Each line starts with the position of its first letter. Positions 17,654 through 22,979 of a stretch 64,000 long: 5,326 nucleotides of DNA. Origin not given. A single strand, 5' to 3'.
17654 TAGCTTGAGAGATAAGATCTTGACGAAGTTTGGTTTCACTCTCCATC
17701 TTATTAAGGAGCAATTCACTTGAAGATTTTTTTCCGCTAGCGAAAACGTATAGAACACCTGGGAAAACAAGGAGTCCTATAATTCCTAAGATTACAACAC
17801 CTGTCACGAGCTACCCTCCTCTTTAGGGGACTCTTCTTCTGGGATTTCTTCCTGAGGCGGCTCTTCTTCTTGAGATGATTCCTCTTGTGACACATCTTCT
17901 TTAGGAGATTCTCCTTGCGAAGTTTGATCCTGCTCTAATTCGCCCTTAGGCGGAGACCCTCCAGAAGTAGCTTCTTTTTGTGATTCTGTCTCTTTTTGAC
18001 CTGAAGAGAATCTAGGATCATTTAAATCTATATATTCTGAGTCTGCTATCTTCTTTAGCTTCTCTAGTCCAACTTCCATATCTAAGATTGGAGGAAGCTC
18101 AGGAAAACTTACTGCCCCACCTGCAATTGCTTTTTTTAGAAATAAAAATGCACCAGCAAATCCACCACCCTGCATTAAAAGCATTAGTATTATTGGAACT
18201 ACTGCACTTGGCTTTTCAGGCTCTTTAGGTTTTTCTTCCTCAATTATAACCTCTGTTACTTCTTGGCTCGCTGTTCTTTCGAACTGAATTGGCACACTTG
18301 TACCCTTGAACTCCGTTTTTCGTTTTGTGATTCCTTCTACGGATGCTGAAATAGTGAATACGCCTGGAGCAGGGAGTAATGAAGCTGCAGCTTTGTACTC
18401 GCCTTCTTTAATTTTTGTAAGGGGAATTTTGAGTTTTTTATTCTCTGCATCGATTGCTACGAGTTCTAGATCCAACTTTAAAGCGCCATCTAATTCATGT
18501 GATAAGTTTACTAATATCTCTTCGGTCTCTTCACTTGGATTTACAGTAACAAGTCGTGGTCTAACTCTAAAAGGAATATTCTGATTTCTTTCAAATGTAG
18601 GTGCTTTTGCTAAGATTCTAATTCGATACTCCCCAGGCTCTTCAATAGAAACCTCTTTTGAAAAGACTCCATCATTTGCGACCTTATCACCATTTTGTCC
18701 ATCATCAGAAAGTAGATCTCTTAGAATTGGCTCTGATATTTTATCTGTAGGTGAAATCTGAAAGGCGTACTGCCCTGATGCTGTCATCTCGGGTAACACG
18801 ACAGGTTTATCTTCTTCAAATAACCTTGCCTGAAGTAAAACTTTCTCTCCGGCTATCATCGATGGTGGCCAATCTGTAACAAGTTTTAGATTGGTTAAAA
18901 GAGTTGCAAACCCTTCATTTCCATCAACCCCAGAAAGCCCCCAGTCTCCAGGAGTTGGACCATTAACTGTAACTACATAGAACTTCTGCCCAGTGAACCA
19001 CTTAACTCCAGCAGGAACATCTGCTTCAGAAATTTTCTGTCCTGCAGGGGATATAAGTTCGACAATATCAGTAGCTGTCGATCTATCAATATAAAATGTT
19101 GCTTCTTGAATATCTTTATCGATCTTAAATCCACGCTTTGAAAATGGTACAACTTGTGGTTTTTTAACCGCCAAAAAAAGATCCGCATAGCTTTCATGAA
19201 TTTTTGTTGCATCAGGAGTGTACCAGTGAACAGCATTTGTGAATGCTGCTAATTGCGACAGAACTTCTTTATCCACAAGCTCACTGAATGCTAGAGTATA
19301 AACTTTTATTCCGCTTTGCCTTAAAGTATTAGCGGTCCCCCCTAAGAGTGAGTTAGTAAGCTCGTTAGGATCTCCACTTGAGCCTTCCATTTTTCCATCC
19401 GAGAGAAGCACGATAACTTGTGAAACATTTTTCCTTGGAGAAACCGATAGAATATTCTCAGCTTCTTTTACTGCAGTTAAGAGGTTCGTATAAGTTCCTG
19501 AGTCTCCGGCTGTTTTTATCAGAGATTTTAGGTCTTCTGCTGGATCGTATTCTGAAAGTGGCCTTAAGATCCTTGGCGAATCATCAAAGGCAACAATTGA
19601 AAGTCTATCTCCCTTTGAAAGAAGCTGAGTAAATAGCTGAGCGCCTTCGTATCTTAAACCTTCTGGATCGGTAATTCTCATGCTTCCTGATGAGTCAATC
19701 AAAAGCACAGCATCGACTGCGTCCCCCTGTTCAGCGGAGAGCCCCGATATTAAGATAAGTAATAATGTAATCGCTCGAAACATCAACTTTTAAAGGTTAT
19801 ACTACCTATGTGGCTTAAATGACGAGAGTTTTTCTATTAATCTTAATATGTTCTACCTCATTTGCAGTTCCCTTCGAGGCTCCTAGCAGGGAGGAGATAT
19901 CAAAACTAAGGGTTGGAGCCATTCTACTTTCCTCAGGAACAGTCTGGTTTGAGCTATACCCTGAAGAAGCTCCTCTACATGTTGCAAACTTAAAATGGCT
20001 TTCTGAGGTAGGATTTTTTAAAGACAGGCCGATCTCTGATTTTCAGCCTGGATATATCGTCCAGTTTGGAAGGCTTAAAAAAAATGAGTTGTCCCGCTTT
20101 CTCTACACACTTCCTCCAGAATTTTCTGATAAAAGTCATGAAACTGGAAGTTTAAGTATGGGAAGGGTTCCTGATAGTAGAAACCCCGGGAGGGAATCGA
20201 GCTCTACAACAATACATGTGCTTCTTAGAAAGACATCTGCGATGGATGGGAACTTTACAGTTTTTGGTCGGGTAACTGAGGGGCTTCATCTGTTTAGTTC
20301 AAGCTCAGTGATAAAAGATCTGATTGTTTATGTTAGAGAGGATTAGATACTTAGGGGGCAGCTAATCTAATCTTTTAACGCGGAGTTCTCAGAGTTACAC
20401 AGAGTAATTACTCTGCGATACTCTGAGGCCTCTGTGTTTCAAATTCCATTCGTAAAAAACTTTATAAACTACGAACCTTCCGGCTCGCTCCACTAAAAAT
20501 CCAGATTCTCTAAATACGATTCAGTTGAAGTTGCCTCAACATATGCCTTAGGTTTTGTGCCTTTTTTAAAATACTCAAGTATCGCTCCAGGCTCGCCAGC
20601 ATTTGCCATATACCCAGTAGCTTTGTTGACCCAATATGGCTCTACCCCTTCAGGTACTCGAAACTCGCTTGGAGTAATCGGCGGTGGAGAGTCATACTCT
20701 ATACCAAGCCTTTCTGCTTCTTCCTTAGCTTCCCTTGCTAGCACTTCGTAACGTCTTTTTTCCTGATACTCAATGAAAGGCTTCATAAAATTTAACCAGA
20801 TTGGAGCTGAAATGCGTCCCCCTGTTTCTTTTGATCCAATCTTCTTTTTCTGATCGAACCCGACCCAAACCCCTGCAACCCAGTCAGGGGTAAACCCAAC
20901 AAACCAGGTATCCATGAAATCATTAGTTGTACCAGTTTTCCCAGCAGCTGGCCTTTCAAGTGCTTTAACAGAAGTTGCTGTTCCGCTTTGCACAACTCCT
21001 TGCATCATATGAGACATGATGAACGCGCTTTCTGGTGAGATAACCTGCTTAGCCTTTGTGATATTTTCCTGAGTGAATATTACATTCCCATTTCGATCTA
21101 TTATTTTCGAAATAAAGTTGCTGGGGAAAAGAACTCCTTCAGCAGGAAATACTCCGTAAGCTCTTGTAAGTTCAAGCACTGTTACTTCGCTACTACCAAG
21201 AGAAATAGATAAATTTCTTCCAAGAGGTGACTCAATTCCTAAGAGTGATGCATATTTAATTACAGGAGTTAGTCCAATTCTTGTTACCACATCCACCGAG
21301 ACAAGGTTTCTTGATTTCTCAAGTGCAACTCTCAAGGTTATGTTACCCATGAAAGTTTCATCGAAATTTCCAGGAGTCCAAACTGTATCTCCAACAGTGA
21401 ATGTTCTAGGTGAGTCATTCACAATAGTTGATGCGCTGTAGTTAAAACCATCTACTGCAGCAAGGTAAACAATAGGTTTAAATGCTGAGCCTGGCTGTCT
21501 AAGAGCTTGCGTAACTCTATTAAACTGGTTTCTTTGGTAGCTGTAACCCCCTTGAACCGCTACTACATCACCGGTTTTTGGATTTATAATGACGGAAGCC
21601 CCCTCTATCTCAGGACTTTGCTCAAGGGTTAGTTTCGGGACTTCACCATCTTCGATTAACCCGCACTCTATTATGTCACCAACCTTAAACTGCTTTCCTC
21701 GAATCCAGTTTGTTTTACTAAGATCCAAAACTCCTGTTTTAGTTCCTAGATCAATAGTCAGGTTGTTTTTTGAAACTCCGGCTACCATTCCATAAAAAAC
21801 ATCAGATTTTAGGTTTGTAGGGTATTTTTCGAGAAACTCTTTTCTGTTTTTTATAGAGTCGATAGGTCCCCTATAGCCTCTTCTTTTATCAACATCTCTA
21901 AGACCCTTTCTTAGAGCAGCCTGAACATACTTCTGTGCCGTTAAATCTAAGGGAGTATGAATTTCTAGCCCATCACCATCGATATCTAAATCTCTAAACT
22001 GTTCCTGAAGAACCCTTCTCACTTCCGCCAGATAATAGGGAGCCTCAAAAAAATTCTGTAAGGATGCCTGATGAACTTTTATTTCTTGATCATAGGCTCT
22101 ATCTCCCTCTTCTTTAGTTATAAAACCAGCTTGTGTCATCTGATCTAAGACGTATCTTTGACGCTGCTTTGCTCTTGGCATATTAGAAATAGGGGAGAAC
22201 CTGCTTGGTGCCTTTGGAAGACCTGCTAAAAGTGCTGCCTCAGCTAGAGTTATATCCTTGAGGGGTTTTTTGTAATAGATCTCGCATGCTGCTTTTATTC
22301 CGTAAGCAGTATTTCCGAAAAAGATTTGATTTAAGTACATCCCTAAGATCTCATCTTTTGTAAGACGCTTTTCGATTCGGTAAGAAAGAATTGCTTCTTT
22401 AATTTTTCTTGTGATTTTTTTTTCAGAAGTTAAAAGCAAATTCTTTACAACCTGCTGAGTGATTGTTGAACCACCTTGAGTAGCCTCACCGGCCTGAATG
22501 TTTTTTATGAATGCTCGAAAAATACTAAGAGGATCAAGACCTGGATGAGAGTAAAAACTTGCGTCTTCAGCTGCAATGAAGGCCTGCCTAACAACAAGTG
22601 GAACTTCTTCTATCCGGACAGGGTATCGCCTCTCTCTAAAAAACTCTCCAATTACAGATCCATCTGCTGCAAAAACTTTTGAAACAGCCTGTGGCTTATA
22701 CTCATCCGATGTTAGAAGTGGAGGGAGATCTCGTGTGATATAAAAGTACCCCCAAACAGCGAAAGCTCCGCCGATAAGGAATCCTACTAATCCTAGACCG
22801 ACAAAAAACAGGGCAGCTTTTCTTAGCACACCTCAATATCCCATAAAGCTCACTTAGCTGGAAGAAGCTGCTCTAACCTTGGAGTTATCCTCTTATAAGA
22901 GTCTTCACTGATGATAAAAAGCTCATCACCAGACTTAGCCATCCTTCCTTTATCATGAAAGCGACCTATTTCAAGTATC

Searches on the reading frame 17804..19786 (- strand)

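Call 19: search_protein_families(library=pfam, proteins=[window:17804-19786:-], max_evalue=0.00001)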
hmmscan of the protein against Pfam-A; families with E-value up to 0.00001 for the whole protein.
window:17804-19786:- (660 aa): 2 families
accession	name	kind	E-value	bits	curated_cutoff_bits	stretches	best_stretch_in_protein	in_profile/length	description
PF00092.34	VWA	-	3.3e-18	66.9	23.8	1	25-192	1-163/174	von Willebrand factor type A domain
PF13519.12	VWA_2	-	2.5e-13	51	27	1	27-132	2-107/107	von Willebrand factor type A domain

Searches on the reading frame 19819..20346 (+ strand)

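Call 62: search_protein_families(library=pfam, proteins=[window:19819-20346:+], max_evalue=0.0001)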
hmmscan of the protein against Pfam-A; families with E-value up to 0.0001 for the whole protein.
window:19819-20346:+ (175 aa): 1 family
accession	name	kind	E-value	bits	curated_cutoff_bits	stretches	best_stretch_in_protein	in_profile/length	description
PF00160.26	Pro_isomerase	-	3e-15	57.3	21.7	1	39-159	9-134/159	Cyclophilin type peptidyl-prolyl cis-trans isomerase/CLD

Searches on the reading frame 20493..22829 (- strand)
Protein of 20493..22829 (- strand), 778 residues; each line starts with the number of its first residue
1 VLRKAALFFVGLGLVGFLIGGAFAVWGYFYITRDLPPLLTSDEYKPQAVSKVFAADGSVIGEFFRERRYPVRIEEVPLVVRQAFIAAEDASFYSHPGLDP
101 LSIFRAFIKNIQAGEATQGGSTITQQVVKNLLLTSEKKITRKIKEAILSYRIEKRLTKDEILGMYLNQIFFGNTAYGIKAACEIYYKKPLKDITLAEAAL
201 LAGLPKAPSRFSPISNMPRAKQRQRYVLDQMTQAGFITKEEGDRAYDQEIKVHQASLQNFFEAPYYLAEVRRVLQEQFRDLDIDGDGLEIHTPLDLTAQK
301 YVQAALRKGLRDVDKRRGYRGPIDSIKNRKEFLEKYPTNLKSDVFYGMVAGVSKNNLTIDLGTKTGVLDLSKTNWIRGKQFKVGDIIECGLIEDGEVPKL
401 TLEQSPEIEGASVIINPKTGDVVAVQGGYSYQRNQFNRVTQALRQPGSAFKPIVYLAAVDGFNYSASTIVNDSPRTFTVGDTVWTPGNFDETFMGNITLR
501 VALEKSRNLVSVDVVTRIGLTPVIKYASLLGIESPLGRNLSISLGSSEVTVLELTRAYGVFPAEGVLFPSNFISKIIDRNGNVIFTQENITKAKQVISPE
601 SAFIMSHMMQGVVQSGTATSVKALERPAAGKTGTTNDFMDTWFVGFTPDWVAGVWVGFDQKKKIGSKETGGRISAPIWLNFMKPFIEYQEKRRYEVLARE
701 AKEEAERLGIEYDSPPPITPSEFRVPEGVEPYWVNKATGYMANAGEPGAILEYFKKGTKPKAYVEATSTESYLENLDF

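Call 19: search_protein_families(library=pfam, proteins=[window:20493-22829:-], max_evalue=0.00001)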
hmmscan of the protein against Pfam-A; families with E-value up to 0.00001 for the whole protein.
window:20493-22829:- (778 aa): 2 families
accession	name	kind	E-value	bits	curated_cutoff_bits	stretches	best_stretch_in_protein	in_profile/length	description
PF00912.28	Transgly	-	1.5e-65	220.4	27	1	57-231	2-177/178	Transglycosylase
PF00905.27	Transpeptidase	-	3.4e-33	115.6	22.1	1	410-682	1-298/299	Penicillin binding protein transpeptidase domain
